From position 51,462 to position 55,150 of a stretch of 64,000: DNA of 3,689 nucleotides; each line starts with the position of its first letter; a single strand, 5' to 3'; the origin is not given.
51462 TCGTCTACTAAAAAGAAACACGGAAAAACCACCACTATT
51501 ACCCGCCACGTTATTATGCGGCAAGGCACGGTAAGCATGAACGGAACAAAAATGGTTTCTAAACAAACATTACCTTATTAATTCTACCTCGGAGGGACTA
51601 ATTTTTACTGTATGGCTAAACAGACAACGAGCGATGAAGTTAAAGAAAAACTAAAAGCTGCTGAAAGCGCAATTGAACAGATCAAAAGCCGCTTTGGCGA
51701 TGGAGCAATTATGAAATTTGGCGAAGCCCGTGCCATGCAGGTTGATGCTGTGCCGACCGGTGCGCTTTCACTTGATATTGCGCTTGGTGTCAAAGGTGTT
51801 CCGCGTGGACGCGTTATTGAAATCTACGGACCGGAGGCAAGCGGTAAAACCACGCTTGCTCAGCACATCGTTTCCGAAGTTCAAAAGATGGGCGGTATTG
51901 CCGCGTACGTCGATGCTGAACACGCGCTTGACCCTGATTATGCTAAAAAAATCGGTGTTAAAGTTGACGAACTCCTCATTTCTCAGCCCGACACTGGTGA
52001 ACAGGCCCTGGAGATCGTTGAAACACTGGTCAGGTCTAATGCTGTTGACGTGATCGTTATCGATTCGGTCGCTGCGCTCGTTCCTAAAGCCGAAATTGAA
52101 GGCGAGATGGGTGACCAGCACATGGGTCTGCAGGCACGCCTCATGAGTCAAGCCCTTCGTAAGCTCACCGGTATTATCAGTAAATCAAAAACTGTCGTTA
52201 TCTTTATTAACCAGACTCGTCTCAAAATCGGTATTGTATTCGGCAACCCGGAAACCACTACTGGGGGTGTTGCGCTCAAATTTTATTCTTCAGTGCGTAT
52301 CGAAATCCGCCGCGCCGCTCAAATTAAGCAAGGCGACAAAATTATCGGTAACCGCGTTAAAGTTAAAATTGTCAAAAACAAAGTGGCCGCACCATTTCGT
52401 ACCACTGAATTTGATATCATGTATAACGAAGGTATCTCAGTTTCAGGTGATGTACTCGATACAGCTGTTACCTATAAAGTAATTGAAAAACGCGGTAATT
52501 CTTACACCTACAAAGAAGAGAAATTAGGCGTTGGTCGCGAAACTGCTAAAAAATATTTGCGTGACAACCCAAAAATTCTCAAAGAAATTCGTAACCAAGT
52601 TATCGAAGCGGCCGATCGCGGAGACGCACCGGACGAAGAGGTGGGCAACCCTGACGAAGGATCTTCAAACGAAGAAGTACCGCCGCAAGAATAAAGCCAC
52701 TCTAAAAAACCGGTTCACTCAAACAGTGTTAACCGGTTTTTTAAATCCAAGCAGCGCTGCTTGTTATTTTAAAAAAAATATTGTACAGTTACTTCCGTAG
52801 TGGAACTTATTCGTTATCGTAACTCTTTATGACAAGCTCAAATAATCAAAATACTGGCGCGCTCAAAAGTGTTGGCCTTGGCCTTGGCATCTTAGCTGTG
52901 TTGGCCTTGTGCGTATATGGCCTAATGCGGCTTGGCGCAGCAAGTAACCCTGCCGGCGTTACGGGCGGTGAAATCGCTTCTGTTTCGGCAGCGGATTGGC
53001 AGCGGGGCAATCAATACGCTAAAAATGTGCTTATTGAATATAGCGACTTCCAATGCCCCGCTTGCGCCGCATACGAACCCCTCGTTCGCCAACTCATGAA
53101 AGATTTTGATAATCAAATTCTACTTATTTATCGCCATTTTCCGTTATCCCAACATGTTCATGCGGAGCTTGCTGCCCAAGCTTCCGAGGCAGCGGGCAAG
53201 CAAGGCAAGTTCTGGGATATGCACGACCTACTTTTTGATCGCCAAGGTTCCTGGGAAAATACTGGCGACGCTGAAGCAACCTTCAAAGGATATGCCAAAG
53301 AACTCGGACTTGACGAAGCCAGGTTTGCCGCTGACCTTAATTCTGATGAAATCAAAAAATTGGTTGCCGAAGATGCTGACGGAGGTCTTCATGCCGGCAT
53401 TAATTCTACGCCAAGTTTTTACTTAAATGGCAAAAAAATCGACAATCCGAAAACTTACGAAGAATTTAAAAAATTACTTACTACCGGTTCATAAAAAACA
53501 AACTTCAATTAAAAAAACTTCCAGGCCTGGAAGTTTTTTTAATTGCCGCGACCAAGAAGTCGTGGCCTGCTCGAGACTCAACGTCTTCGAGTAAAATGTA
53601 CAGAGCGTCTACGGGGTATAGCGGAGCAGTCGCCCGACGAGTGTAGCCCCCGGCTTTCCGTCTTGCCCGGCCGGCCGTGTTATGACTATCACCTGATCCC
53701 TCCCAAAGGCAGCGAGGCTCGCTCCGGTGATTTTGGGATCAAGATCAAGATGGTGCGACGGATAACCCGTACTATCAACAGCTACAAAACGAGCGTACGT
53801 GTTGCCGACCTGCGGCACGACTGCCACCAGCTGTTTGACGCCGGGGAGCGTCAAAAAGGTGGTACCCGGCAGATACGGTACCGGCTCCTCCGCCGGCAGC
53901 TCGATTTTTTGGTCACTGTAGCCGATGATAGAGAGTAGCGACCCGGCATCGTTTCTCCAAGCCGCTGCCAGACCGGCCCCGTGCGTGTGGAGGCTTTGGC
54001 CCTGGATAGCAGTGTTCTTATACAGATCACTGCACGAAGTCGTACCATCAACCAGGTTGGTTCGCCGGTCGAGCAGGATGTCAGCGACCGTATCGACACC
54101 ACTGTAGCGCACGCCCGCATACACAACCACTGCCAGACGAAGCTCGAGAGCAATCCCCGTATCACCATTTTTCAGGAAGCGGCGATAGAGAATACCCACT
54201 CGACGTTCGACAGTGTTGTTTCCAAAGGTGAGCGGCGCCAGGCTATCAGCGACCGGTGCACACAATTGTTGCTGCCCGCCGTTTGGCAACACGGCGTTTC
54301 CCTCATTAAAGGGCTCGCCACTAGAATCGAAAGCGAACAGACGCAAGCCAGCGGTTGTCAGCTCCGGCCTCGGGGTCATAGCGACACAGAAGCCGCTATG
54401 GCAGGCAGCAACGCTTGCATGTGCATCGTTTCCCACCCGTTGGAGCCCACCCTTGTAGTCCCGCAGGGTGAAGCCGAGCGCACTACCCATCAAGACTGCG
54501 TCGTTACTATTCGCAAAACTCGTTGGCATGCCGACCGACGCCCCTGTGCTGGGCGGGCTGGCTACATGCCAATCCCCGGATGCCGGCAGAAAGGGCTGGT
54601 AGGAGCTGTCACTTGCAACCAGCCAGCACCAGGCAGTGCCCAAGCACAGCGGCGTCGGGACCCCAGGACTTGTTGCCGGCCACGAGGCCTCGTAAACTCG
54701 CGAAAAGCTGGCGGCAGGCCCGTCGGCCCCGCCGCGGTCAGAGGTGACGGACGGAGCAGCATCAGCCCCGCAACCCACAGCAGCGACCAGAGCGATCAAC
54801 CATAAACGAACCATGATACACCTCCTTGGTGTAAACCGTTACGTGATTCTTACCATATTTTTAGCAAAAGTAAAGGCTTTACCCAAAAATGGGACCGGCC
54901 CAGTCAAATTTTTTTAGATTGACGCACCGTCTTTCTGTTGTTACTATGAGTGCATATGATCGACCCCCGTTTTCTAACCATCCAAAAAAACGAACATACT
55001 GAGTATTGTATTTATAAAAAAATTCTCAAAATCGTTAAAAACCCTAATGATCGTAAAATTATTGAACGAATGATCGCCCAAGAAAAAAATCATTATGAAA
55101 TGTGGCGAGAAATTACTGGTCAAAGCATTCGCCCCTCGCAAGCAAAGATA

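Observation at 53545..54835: High-GC island 3: a 401-aa lipoprotein with a perfect Shine-Dalgarno, inserted between dsbA and the oxidative-stress cluster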

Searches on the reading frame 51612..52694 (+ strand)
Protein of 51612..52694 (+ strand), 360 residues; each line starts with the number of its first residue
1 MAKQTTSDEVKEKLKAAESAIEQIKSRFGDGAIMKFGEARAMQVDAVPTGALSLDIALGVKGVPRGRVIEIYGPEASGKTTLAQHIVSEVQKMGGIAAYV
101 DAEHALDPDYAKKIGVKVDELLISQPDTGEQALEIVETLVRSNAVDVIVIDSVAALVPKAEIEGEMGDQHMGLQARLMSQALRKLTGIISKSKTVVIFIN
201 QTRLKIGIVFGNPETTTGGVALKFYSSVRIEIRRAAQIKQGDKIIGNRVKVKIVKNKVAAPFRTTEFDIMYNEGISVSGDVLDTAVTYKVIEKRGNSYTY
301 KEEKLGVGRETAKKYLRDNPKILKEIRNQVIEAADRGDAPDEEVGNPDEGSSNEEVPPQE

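Call 65: list_cluster_members(proteins=[window:51612-52694:+, window:56477-57079:+, L161:3491-4537:+, L155:7493-8575:+])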
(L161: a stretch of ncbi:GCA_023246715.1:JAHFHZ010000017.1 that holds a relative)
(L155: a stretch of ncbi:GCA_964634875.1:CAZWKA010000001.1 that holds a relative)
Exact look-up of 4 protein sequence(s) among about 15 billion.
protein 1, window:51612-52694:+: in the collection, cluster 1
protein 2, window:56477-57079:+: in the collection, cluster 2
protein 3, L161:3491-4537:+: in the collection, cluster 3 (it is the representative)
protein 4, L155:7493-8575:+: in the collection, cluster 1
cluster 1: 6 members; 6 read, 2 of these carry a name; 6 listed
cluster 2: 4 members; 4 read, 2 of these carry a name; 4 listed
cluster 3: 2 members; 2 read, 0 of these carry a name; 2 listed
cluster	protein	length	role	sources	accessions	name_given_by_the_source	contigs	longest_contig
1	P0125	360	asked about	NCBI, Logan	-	-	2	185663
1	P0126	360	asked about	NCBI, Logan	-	-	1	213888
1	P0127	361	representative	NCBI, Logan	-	-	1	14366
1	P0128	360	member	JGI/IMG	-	recombination protein RecA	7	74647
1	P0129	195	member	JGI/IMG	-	recombination protein RecA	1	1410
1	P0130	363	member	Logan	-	-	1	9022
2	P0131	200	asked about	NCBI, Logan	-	-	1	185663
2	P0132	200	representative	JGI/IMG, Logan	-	Fe-Mn family superoxide dismutase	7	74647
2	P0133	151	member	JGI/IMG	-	Fe-Mn family superoxide dismutase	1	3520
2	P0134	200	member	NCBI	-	-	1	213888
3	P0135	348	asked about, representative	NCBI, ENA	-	-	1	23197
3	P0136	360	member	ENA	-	-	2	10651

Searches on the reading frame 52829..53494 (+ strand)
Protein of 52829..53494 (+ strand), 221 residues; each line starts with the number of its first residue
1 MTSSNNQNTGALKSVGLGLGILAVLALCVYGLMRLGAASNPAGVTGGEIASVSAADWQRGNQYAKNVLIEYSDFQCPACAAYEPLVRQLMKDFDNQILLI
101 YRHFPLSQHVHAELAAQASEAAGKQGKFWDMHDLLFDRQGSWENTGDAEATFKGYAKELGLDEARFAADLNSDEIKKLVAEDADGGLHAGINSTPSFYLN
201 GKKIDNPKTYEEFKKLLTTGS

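Call 5: search_protein_families(library=pfam, proteins=[window:52829-53494:+], max_evalue=1)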
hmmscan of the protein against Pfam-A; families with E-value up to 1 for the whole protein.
window:52829-53494:+ (221 aa): 5 families
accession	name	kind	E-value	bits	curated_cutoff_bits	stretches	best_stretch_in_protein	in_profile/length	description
PF13462.12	Thioredoxin_4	-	1.4e-29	103.8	23.2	1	58-217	7-163/165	Thioredoxin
PF01323.26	DSBA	-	3e-14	53.7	25.6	1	68-216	2-189/191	DSBA-like thioredoxin domain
PF13743.12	Thioredoxin_5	-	0.00053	20.2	27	1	150-200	114-164/186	Thioredoxin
PF00085.26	Thioredoxin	-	0.047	14.1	23.5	1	53-99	6-53/103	Thioredoxin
PF24880.1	DUF7738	-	0.21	12.5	24.6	1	195-217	7-29/103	Domain of unknown function (DUF7738)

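Call 13: find_related_loci(query=window:52829-53494:+, collection=genome_contigs, flank=10000)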
Query window:52829-53494:+ (221 aa) in genome_contigs; peptide patterns used: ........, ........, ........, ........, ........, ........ (x = any residue, [..] = any of these).
206 stretches matched a pattern; 70 encode a relative of the query (tblastn E <= 1e-3); 70 distinct loci.
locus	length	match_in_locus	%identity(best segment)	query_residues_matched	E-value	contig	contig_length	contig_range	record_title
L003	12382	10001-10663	84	1-221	1e-131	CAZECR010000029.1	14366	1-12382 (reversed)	MAG TPA_asm: uncultured Gammaproteobacteria bacterium isolate SRP286056_co1_68 genome assembly, contig: NODE_5243_length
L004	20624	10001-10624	51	12-217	1e-65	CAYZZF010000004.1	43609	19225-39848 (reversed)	MAG TPA_asm: uncultured Gammaproteobacteria bacterium isolate SRP093762_co1_95 genome assembly, contig: NODE_544_length_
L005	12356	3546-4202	47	3-217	1e-62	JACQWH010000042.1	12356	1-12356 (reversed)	MAG: Candidatus Uhrbacteria bacterium isolate NC_groundwater_1484_Ag_S-0.65um_49_37 S_p65_S5_coassembly_k141_2483693, wh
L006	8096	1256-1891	46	6-217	2e-61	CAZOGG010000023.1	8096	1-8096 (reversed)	MAG TPA_asm: uncultured Candidatus Saccharibacteria bacterium isolate SRP286056_co3_452 genome assembly, contig: NODE_11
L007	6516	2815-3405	51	20-217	4e-56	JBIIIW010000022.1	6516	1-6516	MAG: Candidatus Paceibacteria bacterium isolate ME2001-09-10pf_3300042914_group1_bin230 Rohwer_bin1538_scaffold_17346_c1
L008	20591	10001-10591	46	20-217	1e-53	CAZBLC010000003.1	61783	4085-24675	MAG TPA_asm: uncultured Candidatus Saccharibacteria bacterium isolate SRP286056_co2_106 genome assembly, contig: NODE_49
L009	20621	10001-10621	45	13-217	2e-53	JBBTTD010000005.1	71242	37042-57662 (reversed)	MAG: Patescibacteria group bacterium isolate H41-bin002_1 H41_bin002_1_000000000005, whole genome shotgun sequence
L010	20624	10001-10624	43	13-217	3e-46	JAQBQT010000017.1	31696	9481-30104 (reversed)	MAG: Candidatus Parcubacteria bacterium isolate RYN_380 scaffold_4390382, whole genome shotgun sequence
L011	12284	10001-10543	46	39-217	7e-45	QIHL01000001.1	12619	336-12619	MAG: Candidatus Magasanikbacteria bacterium isolate SZUA-124 Ga0063293_10004871, whole genome shotgun sequence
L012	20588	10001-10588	41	20-217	7e-45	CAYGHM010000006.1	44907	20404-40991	MAG TPA_asm: uncultured Gammaproteobacteria bacterium isolate ERP113451_co1_442 genome assembly, contig: NODE_754_length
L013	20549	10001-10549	43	37-214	4e-45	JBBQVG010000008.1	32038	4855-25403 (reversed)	MAG: Candidatus Paceibacteria bacterium isolate Co_metawrap_1985 Cmw_1985_k141_16892879_length_32038_cov_9.9443, whole g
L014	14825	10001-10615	43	13-214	2e-43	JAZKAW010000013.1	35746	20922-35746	MAG: Patescibacteria group bacterium isolate ADI_H3L2_1_122_18_3-bin049_1 ADIH3L21_B049_1_000000000013, whole genome sho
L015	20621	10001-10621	41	12-217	3e-43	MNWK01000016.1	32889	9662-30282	MAG: Parcubacteria group bacterium CG1_02_44_31 cg1_0.2_scaffold_860_c, whole genome shotgun sequence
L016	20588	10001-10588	39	21-217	1e-41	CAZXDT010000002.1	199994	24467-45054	MAG TPA_asm: uncultured Candidatus Saccharibacteria bacterium isolate SRP193066_co1_99 genome assembly, contig: NODE_94_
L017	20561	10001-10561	45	13-204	2e-41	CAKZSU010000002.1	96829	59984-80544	MAG: uncultured Patescibacteria group bacterium isolate N1_Bin_METABAT__44_1 genome assembly, contig: c_000002979395, wh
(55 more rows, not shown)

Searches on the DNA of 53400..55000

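Call 67: search_rna_families(source=window, start=53400, end=55000, threshold=evalue, max_evalue=1)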
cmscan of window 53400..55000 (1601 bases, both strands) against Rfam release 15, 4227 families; matches with E-value up to 1: 4.
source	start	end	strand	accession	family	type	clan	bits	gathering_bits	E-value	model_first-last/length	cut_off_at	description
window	53490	53543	+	RF01859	Phe_leader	Cis-reg; leader;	-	30.6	55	0.011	1-125/125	no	Phenylalanine leader peptide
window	53509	53600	-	RF00106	RNAI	Gene; antisense;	-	27.1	47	0.016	1-102/102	no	RNAI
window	53508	53569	-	RF01859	Phe_leader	Cis-reg; leader;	-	23.4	55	0.43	1-125/125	no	Phenylalanine leader peptide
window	53499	53542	+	RF00106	RNAI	Gene; antisense;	-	19.8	47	0.78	1-102/102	no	RNAI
